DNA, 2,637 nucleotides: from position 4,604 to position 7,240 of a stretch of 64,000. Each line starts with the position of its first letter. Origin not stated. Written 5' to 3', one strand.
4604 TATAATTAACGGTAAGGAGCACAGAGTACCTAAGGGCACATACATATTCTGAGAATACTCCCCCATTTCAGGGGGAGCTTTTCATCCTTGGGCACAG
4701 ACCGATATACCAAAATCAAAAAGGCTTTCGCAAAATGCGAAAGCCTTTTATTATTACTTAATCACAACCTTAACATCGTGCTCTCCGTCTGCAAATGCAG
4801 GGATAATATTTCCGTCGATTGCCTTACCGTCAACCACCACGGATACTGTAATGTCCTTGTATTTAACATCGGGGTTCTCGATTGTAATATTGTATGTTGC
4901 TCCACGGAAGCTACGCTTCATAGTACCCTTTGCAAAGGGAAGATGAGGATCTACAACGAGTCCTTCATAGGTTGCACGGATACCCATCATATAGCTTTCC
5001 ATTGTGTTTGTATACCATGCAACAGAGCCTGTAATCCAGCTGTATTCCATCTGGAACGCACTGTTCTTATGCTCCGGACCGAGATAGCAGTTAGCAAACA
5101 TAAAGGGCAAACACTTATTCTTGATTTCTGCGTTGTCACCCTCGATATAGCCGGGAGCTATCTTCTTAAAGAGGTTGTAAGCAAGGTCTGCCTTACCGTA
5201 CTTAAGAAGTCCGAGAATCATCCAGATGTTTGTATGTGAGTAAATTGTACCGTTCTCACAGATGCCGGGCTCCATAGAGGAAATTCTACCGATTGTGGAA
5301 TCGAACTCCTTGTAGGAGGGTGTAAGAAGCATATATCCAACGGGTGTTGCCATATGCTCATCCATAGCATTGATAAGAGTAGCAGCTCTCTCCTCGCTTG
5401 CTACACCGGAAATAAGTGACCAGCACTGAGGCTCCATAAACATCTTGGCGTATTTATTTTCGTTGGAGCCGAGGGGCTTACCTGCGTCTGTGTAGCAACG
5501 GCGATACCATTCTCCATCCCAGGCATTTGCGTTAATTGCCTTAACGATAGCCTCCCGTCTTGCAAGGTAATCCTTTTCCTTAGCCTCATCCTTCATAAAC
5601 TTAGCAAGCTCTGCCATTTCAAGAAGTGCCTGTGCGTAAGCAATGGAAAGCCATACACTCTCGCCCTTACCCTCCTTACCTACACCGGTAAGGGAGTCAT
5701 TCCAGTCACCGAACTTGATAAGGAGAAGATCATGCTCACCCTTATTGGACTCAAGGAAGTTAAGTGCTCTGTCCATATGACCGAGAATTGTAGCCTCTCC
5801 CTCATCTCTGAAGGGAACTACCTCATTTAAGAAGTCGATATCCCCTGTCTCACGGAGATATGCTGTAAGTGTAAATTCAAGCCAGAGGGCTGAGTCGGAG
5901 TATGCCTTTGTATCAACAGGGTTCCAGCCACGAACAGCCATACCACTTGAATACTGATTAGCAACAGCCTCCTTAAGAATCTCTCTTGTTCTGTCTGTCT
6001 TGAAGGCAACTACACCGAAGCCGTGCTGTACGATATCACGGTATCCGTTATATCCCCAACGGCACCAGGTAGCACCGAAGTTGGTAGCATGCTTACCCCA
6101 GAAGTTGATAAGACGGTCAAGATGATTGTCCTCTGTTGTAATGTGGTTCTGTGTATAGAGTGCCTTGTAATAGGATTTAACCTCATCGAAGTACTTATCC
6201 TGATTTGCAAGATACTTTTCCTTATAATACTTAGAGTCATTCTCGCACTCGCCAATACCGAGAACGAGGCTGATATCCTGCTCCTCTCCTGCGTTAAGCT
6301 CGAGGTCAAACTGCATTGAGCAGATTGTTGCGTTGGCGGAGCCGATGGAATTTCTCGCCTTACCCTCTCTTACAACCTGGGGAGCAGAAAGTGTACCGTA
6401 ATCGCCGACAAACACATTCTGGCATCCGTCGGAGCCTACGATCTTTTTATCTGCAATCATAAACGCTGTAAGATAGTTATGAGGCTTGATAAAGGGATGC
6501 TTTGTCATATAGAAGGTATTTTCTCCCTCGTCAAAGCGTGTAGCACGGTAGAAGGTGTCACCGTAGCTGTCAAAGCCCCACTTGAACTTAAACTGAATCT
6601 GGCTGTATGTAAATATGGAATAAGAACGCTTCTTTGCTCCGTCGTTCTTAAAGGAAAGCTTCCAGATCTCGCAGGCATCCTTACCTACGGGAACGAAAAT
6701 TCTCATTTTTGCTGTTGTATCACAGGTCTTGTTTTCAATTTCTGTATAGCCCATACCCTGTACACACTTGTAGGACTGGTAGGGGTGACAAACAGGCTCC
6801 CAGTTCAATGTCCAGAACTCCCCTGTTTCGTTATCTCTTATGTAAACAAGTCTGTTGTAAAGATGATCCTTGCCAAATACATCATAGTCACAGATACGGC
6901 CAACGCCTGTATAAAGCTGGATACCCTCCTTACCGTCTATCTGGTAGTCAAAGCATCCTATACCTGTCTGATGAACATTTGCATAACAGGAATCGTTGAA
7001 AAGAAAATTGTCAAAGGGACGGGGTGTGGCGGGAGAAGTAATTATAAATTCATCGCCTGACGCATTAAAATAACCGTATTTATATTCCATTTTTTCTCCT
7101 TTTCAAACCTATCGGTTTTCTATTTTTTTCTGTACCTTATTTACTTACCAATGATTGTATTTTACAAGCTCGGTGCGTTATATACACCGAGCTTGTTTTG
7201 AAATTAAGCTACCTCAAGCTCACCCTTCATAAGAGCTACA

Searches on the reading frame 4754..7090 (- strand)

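Call 47: search_protein_families(library=pfam, proteins=[window:4754-7090:-], max_evalue=0.00001)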
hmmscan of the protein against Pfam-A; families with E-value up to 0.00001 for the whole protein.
window:4754-7090:- (778 aa): 2 families
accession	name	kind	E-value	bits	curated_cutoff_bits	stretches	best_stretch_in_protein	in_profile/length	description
PF17167.11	Glyco_hydro_94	-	4.3e-83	279.8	27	1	307-703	1-420/420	Glycosyl hydrolase 94 superfamily, catalytic domain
PF06165.18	GH94_b-supersand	-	9.4e-36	124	23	1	80-278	49-251/251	Glycosyl hydrolase 94, supersandwich domain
